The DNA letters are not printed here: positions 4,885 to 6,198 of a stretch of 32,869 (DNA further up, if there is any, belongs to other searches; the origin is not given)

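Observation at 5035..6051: Orphan Dam-like methyltransferase with a cysteine-rich C-terminal tail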

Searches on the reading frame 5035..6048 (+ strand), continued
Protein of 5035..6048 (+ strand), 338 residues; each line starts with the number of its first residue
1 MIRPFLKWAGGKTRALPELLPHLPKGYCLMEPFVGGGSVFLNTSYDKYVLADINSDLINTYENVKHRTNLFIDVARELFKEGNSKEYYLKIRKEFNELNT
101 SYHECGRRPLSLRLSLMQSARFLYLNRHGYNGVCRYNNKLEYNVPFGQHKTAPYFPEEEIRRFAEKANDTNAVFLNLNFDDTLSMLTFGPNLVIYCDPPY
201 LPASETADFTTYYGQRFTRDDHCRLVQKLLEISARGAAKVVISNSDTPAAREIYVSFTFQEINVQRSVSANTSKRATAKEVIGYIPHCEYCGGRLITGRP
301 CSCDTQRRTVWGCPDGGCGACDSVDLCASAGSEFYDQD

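Call 12: find_homologous_proteins(query=window:5035-6048:+)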
Query window:5035-6048:+ (338 aa): 7496 proteins with E <= 0.001 among 8000 candidates; the best 120 are listed.
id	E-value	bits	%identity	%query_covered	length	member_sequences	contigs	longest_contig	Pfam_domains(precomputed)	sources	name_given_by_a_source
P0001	5.6e-208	708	90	100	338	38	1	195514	PF02086.22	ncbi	ncbi:DNA adenine methylase [Escherichia coli]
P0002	9.1e-179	612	77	99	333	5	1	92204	PF02086.22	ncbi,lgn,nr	ncbi:Dam family site-specific DNA-(adenine-N6)-methyltransferase [Salmonella enterica subsp. enteric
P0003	2.8e-170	584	74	99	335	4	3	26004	PF02086.22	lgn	-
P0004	5.0e-162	557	71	99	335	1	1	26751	PF02086.22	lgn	-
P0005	2.4e-146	505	67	98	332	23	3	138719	PF02086.22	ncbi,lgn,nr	ncbi:DNA adenine methylase [Salmonella enterica subsp. enterica]|nr:DNA adenine methylase [Salmonell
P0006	4.2e-145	501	88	73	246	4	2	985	PF02086.22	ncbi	ncbi:TPA: DNA adenine methylase, partial [Escherichia coli]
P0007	4.1e-135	468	64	97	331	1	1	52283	PF02086.22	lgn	-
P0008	8.3e-104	366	59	86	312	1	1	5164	PF02086.22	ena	-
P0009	1.6e-103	365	53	99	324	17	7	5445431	PF02086.22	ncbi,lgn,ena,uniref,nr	ncbi:Dam family site-specific DNA-(adenine-N6)-methyltransferase [Citrobacter telavivensis]|uniref:S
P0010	4.2e-101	357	56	95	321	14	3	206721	PF02086.22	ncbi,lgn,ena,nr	ncbi:Dam family site-specific DNA-(adenine-N6)-methyltransferase [Salmonella enterica]|nr:Dam family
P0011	5.5e-101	356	60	84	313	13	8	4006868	PF02086.22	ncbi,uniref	ncbi:DNA adenine methylase [Serratia quinivorans]|uniref:DNA adenine methylase n=1 Tax=Serratia quin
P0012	6.5e-101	356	54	98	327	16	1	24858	PF02086.22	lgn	-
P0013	2.3e-100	354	54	99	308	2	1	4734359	PF02086.22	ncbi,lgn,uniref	ncbi:Dam family site-specific DNA-(adenine-N6)-methyltransferase [Serratia ureilytica]|uniref:DNA ad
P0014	3.8e-100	354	54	95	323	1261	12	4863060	PF02086.22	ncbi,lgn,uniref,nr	ncbi:DNA adenine methylase (plasmid) [Enterobacter soli]|uniref:DNA adenine methylase n=1 Tax=Entero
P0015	3.9e-100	353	55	95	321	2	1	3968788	PF02086.22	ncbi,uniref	ncbi:Dam family site-specific DNA-(adenine-N6)-methyltransferase [Edwardsiella piscicida]|uniref:DNA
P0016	1.4e-99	352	60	84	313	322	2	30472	PF02086.22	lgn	-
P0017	2.0e-99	351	56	95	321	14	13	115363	PF02086.22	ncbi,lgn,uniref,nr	ncbi:DNA adenine methylase [Yersinia enterocolitica]|uniref:DNA adenine methylase n=1 Tax=Yersinia e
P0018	3.2e-99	350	59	84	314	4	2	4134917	PF02086.22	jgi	jgi:DNA adenine methylase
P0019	4.4e-99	350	57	86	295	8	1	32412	PF02086.22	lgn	-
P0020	2.3e-98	348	58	84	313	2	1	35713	PF02086.22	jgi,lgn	jgi:DNA adenine methylase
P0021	2.4e-98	348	58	85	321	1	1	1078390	PF02086.22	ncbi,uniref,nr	ncbi:Dam family site-specific DNA-(adenine-N6)-methyltransferase [Enterobacter sp. MF024]|uniref:DNA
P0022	3.4e-98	347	55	95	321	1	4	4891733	PF02086.22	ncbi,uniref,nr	ncbi:Dam family site-specific DNA-(adenine-N6)-methyltransferase [Erwinia tracheiphila]|uniref:Site-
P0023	4.1e-98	347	57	84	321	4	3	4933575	PF02086.22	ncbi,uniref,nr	ncbi:DNA adenine methylase [Pectobacterium odoriferum]|uniref:DNA adenine methylase n=1 Tax=Pectobac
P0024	1.1e-97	345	56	84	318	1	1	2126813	PF02086.22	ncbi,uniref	ncbi:DNA adenine methylase [Erwinia sp. STN24]|uniref:DNA adenine methylase n=1 Tax=Erwinia sp. STN2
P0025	2.0e-97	345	56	86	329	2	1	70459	PF02086.22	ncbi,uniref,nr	ncbi:DNA adenine methylase [Trabulsiella guamensis]|uniref:DNA adenine methylase n=1 Tax=Trabulsiell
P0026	3.0e-97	344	57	86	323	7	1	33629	PF02086.22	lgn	-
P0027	3.2e-97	344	57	86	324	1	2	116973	PF02086.22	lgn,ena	-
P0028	3.6e-97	344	52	99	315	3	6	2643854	PF02086.22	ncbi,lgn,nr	ncbi:DNA adenine methylase [Citrobacter koseri]|nr:Dam family site-specific DNA-(adenine-N6)-methylt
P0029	6.3e-97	343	57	86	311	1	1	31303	PF02086.22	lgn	-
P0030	1.1e-96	342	58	84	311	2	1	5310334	PF02086.22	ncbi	ncbi:DNA adenine methylase [Pectobacterium carotovorum]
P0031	1.2e-96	342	58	84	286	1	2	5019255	PF02086.22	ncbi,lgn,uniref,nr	ncbi:Dam family site-specific DNA-(adenine-N6)-methyltransferase [Pectobacterium aroidearum]|uniref:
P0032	1.3e-96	342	53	95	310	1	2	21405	PF02086.22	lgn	-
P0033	1.4e-96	342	57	86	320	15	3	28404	PF02086.22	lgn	-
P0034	1.7e-96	341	57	87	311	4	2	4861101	PF02086.22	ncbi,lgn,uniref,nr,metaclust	ncbi:methyl-directed repair DNA adenine methylase [Rahnella aquatilis CIP 78.65 = ATCC 33071]|uniref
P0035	3.3e-96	341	59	84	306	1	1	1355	PF02086.22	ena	-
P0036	3.3e-96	341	58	86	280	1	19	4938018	PF02086.22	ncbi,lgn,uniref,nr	ncbi:Dam family site-specific DNA-(adenine-N6)-methyltransferase [Erwinia tracheiphila]|uniref:Site-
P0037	6.2e-96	340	56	86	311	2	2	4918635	PF02086.22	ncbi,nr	ncbi:Dam family site-specific DNA-(adenine-N6)-methyltransferase [Prodigiosinella aquatilis]|nr:Dam 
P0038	6.3e-96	340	56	84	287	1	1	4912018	PF02086.22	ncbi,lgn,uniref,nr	ncbi:DNA adenine methylase [Pectobacterium colocasium]|uniref:DNA adenine methylase n=1 Tax=Pectobac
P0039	1.0e-95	339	56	84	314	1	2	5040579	PF02086.22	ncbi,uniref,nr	ncbi:Dam family site-specific DNA-(adenine-N6)-methyltransferase [Pectobacterium versatile]|uniref:D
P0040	1.2e-95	339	55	86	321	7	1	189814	PF02086.22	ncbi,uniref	ncbi:Dam family site-specific DNA-(adenine-N6)-methyltransferase [Pectobacterium carotovorum]|uniref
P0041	1.2e-95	339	52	97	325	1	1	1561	PF02086.22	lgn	-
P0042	1.5e-95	338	56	86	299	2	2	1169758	PF02086.22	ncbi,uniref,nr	ncbi:Dam family site-specific DNA-(adenine-N6)-methyltransferase [Pectobacterium carotovorum subsp. 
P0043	2.2e-95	338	58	86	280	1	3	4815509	PF02086.22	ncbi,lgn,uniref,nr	ncbi:DNA adenine methylase [Erwinia tracheiphila]|uniref:DNA adenine methylase n=1 Tax=Erwinia trach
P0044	2.8e-95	338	56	84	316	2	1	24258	PF02086.22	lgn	-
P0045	6.3e-95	336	52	93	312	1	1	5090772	PF02086.22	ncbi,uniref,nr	ncbi:Dam family site-specific DNA-(adenine-N6)-methyltransferase [Brenneria uluponensis]|uniref:DNA 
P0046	6.7e-95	336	57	84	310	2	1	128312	PF02086.22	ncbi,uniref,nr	ncbi:DNA adenine methylase [Pectobacterium aquaticum]|uniref:DNA adenine methylase n=1 Tax=Pectobact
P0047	7.9e-95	336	52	98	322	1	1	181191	PF02086.22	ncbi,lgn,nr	ncbi:Dam family site-specific DNA-(adenine-N6)-methyltransferase [Salmonella enterica]|nr:Dam family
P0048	8.0e-95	336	54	86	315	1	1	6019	PF02086.22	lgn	-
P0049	9.4e-95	336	57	84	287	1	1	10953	PF02086.22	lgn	-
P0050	1.1e-94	336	52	95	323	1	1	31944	PF02086.22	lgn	-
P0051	1.2e-94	335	58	84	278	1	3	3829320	PF02086.22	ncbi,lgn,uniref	ncbi:DNA adenine methylase [Edwardsiella piscicida]|uniref:DNA adenine methylase n=1 Tax=Edwardsiell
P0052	1.6e-94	335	54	86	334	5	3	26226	PF02086.22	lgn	-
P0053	3.0e-94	334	52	92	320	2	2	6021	PF02086.22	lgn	-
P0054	3.1e-94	334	57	84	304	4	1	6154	PF02086.22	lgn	-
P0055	3.4e-94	334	54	86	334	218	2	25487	PF02086.22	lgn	-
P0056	3.4e-94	334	58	86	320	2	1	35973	PF02086.22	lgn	-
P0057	5.6e-94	333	54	86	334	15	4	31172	PF02086.22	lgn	-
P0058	6.0e-94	333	54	86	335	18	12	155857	PF02086.22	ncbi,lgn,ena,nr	ncbi:TPA: Dam family site-specific DNA-(adenine-N6)-methyltransferase [Escherichia coli]|nr:Dam fami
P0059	7.4e-94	333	53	84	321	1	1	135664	PF02086.22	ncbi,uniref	ncbi:DNA adenine methylase [Yokenella regensburgei]|uniref:DNA adenine methylase n=1 Tax=Yokenella r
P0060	1.0e-93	332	56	84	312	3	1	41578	PF02086.22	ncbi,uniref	ncbi:DNA adenine methylase [Pectobacterium sp. B2J-2]|uniref:DNA adenine methylase n=1 Tax=Pectobact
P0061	1.4e-93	332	57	84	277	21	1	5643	PF02086.22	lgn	-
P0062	1.9e-93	331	57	84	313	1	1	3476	PF02086.22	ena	-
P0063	2.3e-93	331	53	86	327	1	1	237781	PF02086.22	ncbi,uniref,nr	ncbi:methyl-directed repair DNA adenine methylase [Buttiauxella ferragutiae ATCC 51602]|uniref:Site-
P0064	2.3e-93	331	50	99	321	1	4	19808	PF02086.22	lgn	-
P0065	3.3e-93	331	56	85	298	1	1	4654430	PF02086.22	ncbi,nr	ncbi:Dam family site-specific DNA-(adenine-N6)-methyltransferase [Enterobacteriaceae bacterium 4M9]|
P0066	4.4e-93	330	57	84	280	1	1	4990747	PF02086.22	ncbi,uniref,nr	ncbi:DNA adenine methylase [Pectobacterium parmentieri]|uniref:DNA adenine methylase n=1 Tax=Pectoba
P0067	5.7e-93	330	53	86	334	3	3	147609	PF02086.22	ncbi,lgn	ncbi:TPA: DNA adenine methylase [Citrobacter freundii]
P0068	8.3e-93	329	53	96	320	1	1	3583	PF02086.22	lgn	-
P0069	8.3e-93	329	54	84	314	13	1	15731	PF02086.22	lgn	-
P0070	8.3e-93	329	54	84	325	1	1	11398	PF02086.22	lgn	-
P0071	9.1e-93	329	56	86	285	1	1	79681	PF02086.22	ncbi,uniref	ncbi:Dam family site-specific DNA-(adenine-N6)-methyltransferase [Pectobacterium sp. CHL-2024]|unire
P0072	1.0e-92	329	54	86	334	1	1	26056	PF02086.22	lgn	-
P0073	1.3e-92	329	52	88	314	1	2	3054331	PF02086.22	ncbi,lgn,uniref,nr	ncbi:Dam family site-specific DNA-(adenine-N6)-methyltransferase [Serratia symbiotica]|uniref:DNA ad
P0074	1.6e-92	328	58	84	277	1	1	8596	PF02086.22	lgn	-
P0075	1.8e-92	328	55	86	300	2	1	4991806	PF02086.22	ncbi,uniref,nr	ncbi:DNA adenine methylase [Pectobacterium atrosepticum]|uniref:Dam family site-specific DNA-(adenin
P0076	1.9e-92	328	55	84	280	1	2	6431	PF02086.22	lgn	-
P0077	1.9e-92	328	50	96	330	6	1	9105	PF02086.22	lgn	-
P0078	2.7e-92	328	56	84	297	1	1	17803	PF02086.22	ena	-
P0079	2.8e-92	328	56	86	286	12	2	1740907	PF02086.22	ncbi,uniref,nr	ncbi:Dam family site-specific DNA-(adenine-N6)-methyltransferase [Pectobacterium aroidearum]|uniref:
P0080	3.7e-92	327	56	84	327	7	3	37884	PF02086.22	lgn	-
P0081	5.2e-92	327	51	95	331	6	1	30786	PF02086.22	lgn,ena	-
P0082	5.4e-92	327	55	85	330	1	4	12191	PF02086.22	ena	-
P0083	6.7e-92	326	52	95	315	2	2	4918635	PF02086.22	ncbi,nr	ncbi:Dam family site-specific DNA-(adenine-N6)-methyltransferase [Prodigiosinella aquatilis]|nr:Dam 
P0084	6.8e-92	326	50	98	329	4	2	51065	PF02086.22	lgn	-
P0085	8.4e-92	326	54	84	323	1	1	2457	PF02086.22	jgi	jgi:DNA adenine methylase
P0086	1.2e-91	326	56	84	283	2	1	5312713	PF02086.22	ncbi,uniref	ncbi:DNA adenine methylase [Symbiopectobacterium purcellii]|uniref:DNA adenine methylase n=1 Tax=Sym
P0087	1.5e-91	325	56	84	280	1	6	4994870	PF02086.22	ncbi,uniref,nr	ncbi:Dam family site-specific DNA-(adenine-N6)-methyltransferase [Pectobacterium carotovorum]|uniref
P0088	1.8e-91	325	54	86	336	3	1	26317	PF02086.22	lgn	-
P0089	2.0e-91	325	54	86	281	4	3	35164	PF02086.22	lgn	-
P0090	2.2e-91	325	53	86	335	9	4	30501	PF02086.22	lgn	-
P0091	2.3e-91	325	55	85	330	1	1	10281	PF02086.22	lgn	-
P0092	2.5e-91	324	53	85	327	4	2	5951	PF02086.22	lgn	-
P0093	2.8e-91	324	54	86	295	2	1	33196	PF02086.22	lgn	-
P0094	3.1e-91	324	51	99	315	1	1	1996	PF02086.22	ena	-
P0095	4.0e-91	324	51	95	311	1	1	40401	PF02086.22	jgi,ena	-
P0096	5.2e-91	323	57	84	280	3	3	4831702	PF02086.22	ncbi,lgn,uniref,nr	ncbi:Dam family site-specific DNA-(adenine-N6)-methyltransferase [Dickeya zeae]|uniref:DNA adenine m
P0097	8.1e-91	323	51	97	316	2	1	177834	PF02086.22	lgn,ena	-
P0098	8.7e-91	323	56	84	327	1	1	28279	PF02086.22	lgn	-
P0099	1.2e-90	322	54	84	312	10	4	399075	PF02086.22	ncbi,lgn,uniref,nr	ncbi:Dam family site-specific DNA-(adenine-N6)-methyltransferase [Pectobacterium carotovorum]|uniref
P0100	1.2e-90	322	54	85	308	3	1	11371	PF02086.22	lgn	-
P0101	1.5e-90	322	54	86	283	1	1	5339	PF02086.22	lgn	-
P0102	1.7e-90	322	51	96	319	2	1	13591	PF02086.22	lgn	-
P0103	1.7e-90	322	53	89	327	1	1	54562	PF02086.22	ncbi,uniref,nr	ncbi:DNA adenine methylase [Enterobacter asburiae]|uniref:DNA adenine methylase n=1 Tax=Enterobacter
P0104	2.0e-90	322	53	86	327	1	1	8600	PF02086.22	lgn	-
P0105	2.1e-90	321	56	84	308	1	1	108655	PF02086.22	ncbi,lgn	-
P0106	2.2e-90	321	51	98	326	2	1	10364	PF02086.22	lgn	-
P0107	2.6e-90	321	57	84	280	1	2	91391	PF02086.22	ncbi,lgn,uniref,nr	ncbi:Dam family site-specific DNA-(adenine-N6)-methyltransferase [Pectobacterium odoriferum]|uniref:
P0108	2.8e-90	321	54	86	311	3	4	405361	PF02086.22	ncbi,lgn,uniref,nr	ncbi:DNA adenine methylase [Dickeya dianthicola]|uniref:DNA adenine methylase n=1 Tax=Dickeya dianth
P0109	2.9e-90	321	54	85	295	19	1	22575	PF02086.22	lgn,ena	-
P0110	3.2e-90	321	56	85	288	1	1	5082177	PF02086.22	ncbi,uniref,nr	ncbi:adenine methylase [Pectobacterium parmentieri]|uniref:DNA adenine methylase n=1 Tax=Pectobacter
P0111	4.0e-90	321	55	84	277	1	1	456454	PF02086.22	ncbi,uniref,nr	ncbi:adenine methylase [Pectobacterium brasiliense]|uniref:Dam family site-specific DNA-(adenine-N6)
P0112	4.9e-90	320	57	84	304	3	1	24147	PF02086.22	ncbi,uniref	ncbi:DNA adenine methylase [Pectobacterium sp. B1J-3]|uniref:DNA adenine methylase n=1 Tax=Pectobact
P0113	5.8e-90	320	56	84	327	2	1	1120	PF02086.22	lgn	-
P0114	6.2e-90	320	52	84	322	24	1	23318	PF02086.22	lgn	-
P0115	6.2e-90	320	54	84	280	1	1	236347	PF02086.22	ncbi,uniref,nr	ncbi:Dam family site-specific DNA-(adenine-N6)-methyltransferase [Brenneria populi]|uniref:Site-spec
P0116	1.2e-89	319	51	90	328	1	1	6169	PF02086.22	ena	-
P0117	2.0e-89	318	53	85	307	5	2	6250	PF02086.22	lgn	-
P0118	3.1e-89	318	53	83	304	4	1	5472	PF02086.22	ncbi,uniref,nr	ncbi:DNA adenine methylase family protein [Candidatus Erwinia dacicola]|uniref:Site-specific DNA-met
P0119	3.2e-89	318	52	94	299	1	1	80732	PF02086.22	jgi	jgi:DNA adenine methylase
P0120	3.4e-89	318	55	84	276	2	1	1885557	PF02086.22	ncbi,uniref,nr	ncbi:Dam family site-specific DNA-(adenine-N6)-methyltransferase [Pectobacterium carotovorum]|uniref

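Call 14: search_protein_families(library=phrogs, proteins=[window:5035-6048:+], max_evalue=0.001)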
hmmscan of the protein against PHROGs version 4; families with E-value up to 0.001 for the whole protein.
window:5035-6048:+ (338 aa): 5 families
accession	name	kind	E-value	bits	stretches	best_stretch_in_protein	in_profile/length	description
phrog_56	-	other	4.8e-87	294.7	1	1-285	60-322/647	DNA methyltransferase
phrog_116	-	other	6.7e-63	214.2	1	2-285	510-777/779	DNA methyltransferase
phrog_26700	-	unknown function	2.9e-33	116.2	1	3-280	7-269/552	-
phrog_1996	-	other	3.2e-22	80.1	1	149-285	16-138/150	DNA methyltransferase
phrog_23217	-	unknown function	1.9e-05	25.8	1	3-94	4-93/109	-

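Call 19: search_solved_structures(query=window:5035-6048:+, max_evalue=0.001, show_alignments=2)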
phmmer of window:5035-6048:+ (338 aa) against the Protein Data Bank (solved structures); distinct sequences matched with E-value up to 0.001: 11.
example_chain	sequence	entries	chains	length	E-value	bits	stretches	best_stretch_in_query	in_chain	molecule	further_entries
2g1p_A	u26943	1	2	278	3e-68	233.7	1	3-283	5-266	DNA adenine methylase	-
4rtj_A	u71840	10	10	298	4e-68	233.3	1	3-283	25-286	DNA adenine methylase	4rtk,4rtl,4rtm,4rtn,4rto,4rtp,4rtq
4gol_D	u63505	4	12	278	6.3e-68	232.7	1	3-283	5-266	DNA adenine methylase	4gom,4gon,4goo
4gbe_D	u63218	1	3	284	6.9e-68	232.5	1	3-283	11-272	DNA adenine methylase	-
2ore_D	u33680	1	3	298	8.4e-68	232.3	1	3-283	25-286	DNA adenine methylase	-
2dpm_A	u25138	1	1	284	1.3e-41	146.2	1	2-282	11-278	PROTEIN (ADENINE-SPECIFIC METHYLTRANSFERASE DPNII 1)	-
1yfj_A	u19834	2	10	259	1.1e-12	51.1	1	7-220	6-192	DNA adenine methylase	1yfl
1q0s_A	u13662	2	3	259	1.3e-12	50.8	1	7-219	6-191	DNA adenine methylase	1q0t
1yf3_A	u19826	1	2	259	3.6e-12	49.3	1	7-220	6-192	DNA adenine methylase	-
8h2i_cU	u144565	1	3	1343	4e-11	45.9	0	33-83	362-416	P22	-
7m6b_B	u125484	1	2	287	5.6e-08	35.5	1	1-225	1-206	Site-specific DNA-methyltransferase (adenine-specific)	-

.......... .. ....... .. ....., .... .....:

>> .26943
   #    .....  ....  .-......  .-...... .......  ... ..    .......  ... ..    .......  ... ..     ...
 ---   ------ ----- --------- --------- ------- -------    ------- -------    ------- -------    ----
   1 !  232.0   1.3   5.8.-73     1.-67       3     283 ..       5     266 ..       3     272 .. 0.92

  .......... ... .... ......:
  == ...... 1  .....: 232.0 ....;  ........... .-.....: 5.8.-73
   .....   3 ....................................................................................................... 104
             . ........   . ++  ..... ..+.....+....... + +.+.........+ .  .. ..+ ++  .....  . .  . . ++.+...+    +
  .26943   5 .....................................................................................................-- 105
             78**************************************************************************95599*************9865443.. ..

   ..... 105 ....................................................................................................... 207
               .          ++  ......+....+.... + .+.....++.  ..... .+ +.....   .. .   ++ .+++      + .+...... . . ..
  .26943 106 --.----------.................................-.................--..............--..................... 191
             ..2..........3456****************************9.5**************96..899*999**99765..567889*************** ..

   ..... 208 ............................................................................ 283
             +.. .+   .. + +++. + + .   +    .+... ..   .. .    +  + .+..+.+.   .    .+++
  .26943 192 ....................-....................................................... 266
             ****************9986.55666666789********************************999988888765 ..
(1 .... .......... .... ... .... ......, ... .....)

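Call 24: predict_structure(alignment_id=A2)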
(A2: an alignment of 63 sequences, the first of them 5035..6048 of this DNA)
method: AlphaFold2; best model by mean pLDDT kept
length: 338 residues; sequences in the alignment: 63
mean_pLDDT: 78.4   pTM: 0.79
mean pLDDT of the five models: 78.4, 77.4, 75.0, 73.6, 72.7
residues with pLDDT >= 90: 128; 70-90: 112; 50-70: 55; < 50: 43
segments of 3 or more residues with pLDDT < 50: 296-338
pLDDT, mean of each block of 10 residues (from residue 1): 77 79 91 89 94 93 98 94 88 93 77 94 91 78 82 83 97 94 79 90 60 78 93 83 88 87 63 63 75 50 40 41 43 35
secondary structure, 60 per line:
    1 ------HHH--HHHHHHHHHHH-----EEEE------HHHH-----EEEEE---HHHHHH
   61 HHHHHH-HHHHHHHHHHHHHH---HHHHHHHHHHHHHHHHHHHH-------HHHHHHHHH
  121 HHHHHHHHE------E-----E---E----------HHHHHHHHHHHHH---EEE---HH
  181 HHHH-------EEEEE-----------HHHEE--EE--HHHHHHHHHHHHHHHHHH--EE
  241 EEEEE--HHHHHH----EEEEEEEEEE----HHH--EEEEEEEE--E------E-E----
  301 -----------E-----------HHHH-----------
elements in order: H12-22 E28-31 H38-41 E47-51 H55-66 H68-81 H85-104 H112-128 H157-169 E173-175 H179-184 E192-196 H219-236 E239-245 H248-253 E258-267 E277-284 H324-327
